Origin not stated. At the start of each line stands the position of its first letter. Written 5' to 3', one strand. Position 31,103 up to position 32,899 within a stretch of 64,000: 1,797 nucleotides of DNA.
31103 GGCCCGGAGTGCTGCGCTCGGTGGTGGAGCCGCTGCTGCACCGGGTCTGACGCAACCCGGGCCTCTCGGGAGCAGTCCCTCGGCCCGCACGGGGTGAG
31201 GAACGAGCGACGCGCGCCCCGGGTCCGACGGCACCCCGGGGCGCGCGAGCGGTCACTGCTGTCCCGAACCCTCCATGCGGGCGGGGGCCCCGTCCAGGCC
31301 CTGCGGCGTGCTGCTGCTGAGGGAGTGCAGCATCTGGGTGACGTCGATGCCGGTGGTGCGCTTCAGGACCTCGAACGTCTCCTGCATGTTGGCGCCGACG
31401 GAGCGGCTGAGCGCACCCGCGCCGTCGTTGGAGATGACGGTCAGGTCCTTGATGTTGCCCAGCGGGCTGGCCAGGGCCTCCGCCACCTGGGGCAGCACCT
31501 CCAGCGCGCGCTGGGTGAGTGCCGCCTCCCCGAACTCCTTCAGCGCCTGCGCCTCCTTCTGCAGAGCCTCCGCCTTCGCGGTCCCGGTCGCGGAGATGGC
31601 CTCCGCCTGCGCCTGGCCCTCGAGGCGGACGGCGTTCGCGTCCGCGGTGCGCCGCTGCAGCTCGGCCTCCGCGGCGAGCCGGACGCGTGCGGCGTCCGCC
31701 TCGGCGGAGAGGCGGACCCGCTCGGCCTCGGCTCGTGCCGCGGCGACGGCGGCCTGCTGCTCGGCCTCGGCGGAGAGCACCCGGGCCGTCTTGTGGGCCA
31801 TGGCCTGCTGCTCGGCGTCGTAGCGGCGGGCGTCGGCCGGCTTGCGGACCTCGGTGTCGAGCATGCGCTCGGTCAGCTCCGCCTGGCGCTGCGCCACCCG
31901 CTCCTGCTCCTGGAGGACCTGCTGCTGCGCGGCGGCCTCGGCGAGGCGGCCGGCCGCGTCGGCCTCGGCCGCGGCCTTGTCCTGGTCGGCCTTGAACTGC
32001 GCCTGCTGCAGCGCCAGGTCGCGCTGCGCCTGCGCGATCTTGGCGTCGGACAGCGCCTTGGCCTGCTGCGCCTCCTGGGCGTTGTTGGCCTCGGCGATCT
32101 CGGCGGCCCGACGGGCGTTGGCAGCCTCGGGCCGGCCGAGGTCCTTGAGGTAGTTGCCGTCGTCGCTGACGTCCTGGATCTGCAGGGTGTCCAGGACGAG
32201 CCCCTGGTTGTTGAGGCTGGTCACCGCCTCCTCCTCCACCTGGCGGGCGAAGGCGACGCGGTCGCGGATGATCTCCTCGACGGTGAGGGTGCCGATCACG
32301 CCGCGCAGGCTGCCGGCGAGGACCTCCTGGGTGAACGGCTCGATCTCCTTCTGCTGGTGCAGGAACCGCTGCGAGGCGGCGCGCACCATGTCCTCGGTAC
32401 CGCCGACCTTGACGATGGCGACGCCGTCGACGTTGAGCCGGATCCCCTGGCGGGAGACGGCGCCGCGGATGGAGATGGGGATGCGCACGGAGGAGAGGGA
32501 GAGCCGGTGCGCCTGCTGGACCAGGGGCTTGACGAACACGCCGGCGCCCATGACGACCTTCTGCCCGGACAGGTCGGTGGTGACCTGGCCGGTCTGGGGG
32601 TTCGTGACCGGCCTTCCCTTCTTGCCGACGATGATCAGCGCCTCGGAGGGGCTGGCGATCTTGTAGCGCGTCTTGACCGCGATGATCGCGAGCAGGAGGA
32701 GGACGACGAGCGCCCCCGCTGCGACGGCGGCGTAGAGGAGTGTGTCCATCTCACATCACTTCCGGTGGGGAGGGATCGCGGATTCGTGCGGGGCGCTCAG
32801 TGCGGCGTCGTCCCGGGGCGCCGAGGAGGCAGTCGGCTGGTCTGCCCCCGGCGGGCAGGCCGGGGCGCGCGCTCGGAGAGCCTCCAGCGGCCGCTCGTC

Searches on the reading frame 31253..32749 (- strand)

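Call 7: search_protein_families(library=pfam, proteins=[window:31253-32749:-], max_evalue=0.001)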
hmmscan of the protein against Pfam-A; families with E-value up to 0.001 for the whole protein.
window:31253-32749:- (498 aa): 2 families
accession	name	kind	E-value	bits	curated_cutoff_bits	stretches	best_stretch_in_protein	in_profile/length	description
PF01145.31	Band_7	-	1.3e-21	77.9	23.6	1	31-222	2-173/176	SPFH domain / Band 7 family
PF15975.10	Flot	-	2.2e-07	31.4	27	1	371-456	4-91/124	Flotillin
